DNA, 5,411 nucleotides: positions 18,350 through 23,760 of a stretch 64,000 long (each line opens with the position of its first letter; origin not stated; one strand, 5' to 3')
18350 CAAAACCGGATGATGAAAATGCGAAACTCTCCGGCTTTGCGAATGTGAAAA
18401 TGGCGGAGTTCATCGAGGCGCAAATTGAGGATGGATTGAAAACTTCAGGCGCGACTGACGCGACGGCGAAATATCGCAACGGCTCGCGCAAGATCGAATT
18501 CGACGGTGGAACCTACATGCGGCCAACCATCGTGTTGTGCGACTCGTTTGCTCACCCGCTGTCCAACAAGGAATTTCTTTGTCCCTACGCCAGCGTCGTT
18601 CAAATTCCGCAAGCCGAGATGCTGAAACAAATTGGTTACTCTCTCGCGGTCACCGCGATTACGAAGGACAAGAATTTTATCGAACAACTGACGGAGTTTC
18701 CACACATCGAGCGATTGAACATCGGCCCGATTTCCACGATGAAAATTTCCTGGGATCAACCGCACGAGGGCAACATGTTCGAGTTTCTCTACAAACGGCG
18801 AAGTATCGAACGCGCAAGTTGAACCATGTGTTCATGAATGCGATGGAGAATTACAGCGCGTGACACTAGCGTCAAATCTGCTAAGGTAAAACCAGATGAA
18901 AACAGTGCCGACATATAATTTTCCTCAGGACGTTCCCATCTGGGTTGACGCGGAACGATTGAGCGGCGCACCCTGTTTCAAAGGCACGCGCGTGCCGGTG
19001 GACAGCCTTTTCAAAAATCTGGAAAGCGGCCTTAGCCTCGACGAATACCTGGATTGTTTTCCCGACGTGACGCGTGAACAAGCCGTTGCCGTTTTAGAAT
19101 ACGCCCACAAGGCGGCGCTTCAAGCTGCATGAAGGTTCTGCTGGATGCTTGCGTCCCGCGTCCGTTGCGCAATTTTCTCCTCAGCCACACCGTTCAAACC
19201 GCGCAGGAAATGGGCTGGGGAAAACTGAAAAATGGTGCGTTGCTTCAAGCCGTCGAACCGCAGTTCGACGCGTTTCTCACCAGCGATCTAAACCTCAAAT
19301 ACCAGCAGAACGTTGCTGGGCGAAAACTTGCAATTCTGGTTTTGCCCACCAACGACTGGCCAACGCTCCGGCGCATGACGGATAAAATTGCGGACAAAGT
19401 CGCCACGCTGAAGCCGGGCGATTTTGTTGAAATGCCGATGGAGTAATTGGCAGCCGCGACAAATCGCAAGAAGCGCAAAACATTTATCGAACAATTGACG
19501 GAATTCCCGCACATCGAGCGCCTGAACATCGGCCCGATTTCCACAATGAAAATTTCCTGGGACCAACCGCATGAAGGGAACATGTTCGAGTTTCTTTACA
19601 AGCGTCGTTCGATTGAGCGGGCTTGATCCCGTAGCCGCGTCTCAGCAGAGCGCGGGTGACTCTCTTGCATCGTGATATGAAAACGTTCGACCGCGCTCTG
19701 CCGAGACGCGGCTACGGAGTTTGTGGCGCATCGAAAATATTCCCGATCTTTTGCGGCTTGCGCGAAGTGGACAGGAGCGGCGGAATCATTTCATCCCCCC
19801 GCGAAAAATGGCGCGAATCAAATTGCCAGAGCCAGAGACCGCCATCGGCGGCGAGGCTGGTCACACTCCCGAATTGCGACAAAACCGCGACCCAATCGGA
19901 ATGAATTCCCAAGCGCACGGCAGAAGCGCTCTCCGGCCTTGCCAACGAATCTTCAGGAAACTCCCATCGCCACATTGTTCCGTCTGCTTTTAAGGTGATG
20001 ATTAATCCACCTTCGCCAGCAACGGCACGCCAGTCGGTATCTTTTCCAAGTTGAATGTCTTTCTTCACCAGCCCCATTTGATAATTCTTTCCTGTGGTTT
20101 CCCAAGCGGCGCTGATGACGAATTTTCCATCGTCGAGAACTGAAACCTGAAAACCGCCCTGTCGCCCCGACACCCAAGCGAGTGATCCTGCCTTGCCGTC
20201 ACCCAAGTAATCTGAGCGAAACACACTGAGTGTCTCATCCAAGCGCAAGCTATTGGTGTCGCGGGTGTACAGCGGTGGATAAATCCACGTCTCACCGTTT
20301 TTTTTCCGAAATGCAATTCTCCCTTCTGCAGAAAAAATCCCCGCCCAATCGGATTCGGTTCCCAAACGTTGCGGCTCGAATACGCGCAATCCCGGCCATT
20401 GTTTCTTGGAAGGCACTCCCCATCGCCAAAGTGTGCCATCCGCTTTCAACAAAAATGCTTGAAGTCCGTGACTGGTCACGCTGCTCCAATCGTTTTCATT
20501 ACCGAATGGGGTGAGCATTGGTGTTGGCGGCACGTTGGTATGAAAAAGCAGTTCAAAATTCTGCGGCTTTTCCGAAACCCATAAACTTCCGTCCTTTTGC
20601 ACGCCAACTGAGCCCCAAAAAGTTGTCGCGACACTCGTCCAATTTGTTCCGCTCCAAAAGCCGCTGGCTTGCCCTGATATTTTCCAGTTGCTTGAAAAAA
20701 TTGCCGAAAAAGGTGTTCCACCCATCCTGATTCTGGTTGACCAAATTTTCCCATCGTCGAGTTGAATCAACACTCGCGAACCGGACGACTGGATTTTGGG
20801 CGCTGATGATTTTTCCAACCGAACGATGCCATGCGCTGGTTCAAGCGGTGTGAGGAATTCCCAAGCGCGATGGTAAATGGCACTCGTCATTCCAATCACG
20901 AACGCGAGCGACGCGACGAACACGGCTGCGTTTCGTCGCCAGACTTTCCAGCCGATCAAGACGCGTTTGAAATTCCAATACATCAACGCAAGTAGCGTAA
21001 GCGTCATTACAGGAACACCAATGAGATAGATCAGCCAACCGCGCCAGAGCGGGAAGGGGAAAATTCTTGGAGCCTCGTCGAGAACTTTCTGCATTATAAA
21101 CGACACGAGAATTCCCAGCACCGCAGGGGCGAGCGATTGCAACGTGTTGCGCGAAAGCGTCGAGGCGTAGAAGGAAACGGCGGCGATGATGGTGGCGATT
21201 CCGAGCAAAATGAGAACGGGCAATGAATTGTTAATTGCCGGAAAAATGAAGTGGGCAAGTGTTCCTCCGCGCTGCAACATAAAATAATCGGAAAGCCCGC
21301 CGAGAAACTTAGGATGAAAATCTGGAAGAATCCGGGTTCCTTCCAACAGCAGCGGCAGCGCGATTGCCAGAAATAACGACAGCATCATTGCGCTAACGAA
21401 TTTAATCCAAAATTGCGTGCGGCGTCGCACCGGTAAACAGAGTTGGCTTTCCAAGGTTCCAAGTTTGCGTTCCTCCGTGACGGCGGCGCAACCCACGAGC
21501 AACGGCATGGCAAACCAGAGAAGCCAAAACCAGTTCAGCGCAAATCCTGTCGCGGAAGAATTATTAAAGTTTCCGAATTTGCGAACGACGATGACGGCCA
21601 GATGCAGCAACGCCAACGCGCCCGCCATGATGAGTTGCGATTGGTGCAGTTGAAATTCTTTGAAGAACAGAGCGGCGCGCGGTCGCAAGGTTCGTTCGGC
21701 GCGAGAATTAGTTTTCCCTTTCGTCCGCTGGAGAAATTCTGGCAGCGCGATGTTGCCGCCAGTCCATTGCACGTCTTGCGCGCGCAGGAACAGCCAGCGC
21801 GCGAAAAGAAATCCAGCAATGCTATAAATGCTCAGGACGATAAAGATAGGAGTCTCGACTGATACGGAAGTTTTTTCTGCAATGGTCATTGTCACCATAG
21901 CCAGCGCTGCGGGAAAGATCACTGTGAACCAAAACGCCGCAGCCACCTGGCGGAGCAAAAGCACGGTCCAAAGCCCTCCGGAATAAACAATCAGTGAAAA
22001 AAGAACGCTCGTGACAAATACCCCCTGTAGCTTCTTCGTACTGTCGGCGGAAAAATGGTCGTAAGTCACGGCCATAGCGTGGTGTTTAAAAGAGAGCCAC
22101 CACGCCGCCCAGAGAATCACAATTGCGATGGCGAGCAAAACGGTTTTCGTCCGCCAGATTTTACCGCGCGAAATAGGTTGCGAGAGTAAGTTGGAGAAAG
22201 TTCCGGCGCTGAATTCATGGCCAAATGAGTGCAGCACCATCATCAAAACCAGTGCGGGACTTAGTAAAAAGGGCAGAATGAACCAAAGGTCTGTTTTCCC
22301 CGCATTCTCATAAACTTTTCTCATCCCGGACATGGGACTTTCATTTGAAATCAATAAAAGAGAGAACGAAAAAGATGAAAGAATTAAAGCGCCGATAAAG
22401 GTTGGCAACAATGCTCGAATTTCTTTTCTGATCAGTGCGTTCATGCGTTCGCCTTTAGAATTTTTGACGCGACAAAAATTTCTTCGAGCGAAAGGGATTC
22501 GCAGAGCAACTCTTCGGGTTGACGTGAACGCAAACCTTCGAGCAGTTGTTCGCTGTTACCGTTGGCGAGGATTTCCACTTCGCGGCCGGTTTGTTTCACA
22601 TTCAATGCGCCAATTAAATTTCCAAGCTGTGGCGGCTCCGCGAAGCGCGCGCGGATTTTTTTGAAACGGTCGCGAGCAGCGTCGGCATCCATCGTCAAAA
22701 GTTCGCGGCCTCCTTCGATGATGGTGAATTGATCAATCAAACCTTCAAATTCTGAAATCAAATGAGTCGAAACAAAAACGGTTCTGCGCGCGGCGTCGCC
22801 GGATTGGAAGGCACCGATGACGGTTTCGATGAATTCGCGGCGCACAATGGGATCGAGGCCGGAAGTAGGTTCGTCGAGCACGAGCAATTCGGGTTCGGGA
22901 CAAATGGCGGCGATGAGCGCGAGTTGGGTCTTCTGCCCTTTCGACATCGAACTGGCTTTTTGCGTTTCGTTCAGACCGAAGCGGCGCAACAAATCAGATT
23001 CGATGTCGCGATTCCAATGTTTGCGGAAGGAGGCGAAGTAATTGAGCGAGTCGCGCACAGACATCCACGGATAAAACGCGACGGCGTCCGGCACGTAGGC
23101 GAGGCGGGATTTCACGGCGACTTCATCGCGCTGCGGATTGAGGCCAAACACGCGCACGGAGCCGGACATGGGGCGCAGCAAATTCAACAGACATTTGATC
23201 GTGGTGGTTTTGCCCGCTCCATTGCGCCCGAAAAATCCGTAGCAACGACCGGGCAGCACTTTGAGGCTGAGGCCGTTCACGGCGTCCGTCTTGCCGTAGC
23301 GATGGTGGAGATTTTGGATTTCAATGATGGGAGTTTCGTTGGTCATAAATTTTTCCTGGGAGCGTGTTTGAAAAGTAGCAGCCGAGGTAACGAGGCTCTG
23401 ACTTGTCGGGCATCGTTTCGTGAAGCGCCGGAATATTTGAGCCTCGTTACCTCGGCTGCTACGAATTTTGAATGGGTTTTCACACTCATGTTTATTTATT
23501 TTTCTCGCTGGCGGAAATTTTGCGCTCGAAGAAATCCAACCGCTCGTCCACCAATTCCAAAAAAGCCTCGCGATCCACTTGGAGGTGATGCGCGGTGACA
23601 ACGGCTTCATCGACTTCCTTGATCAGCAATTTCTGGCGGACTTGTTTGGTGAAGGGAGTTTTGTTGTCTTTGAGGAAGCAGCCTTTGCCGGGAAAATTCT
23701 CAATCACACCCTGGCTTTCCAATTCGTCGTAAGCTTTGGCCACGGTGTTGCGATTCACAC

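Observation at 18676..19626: DUF433/DUF5615 TA-like cassette bracketed by two copies of the LuxC-like gene 3' end that differ only at synonymous sites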

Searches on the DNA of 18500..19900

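Call 60: search_rna_families(source=window, start=18500, end=19900, threshold=evalue, max_evalue=1)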
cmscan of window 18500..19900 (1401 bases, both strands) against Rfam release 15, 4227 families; matches with E-value up to 1: 2.
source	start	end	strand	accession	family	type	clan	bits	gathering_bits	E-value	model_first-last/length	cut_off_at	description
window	19569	19745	-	RF02559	CbSR4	Gene; antisense;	-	19.5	243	0.25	1-196/196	no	Coxiella burnetii sRNA 4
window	19630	19717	+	RF03260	mir-8229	Gene; miRNA;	-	19.2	45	0.93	1-59/59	no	mir-8229 microRNA precursor family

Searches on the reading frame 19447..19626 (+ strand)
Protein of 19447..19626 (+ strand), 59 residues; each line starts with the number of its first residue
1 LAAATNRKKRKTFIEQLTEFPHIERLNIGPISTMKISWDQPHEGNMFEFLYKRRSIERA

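Call 4: search_protein_families(library=pfam, proteins=[window:19447-19626:+], max_evalue=0.01)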
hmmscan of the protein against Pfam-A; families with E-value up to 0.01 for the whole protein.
window:19447-19626:+ (59 aa): 0 families

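Call 67: find_encoding_contigs(protein=window:19447-19626:+, flank=1500, max_places=10)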
Protein window:19447-19626:+ (59 aa): no gene with exactly this product is on record in the collection.
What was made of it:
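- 19483..19626 (+): Copy 2: displaced, 5'-truncated gene end (47 codons plus TGA). It is intact, and in frame with an unannotated TTG ORF (19447-19626) and with the toxin gene. This ORF was never called as a gene in the public collection (call 67).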

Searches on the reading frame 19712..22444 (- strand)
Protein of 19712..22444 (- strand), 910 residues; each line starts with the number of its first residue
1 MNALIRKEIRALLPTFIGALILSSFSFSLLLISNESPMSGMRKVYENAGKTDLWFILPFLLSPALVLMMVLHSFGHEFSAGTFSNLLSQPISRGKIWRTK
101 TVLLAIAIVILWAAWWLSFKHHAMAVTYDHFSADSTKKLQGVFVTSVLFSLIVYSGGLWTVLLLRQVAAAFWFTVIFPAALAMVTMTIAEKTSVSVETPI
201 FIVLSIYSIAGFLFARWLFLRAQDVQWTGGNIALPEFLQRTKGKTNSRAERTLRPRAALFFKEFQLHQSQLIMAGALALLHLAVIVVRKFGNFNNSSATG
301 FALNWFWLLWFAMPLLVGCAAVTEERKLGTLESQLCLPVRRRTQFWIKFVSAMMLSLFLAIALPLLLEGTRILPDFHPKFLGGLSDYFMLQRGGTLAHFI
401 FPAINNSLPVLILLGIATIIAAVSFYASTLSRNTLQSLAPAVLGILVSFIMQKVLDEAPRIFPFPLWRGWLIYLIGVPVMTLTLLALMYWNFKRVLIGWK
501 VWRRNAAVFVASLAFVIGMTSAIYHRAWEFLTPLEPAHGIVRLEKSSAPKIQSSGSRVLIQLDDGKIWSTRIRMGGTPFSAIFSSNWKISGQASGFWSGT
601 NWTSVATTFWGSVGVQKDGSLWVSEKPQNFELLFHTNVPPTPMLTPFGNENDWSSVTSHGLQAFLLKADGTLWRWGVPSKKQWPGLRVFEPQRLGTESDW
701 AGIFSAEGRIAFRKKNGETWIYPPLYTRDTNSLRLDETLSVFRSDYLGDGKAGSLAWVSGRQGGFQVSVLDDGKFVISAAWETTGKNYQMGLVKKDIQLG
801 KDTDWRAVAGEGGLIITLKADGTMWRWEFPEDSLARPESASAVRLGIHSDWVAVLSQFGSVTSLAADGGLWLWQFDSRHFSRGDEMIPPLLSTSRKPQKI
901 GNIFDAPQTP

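Call 53: search_protein_families(library=pfam, proteins=[window:19712-22444:-], max_evalue=0.001)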
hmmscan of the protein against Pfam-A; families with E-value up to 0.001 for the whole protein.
window:19712-22444:- (910 aa): 3 families
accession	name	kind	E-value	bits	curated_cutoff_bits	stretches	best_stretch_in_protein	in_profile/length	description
PF12679.13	ABC2_membrane_2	-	1.1e-08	35.2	27.2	1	315-454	83-202/283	ABC-2 family transporter protein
PF12698.13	ABC2_membrane_3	-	2.1e-05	24.2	31.6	1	290-439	151-271/347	ABC-2 family transporter protein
PF12730.13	ABC2_membrane_4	-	9.5e-05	22.9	27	1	21-177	21-175/179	ABC-2 family transporter protein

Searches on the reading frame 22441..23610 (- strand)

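Call 62: search_protein_families(library=pfam, proteins=[window:22441-23610:-], max_evalue=0.0001)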
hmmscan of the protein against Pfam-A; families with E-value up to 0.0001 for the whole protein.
window:22441-23610:- (389 aa): 2 families
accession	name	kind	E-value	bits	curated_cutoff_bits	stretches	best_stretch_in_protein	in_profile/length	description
PF00005.33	ABC_tran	-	5e-24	85.9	25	1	112-250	2-137/137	ABC transporter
PF13304.12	AAA_21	-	3.5e-14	54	27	1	216-283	232-298/304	AAA domain, putative AbiEii toxin, Type IV TA system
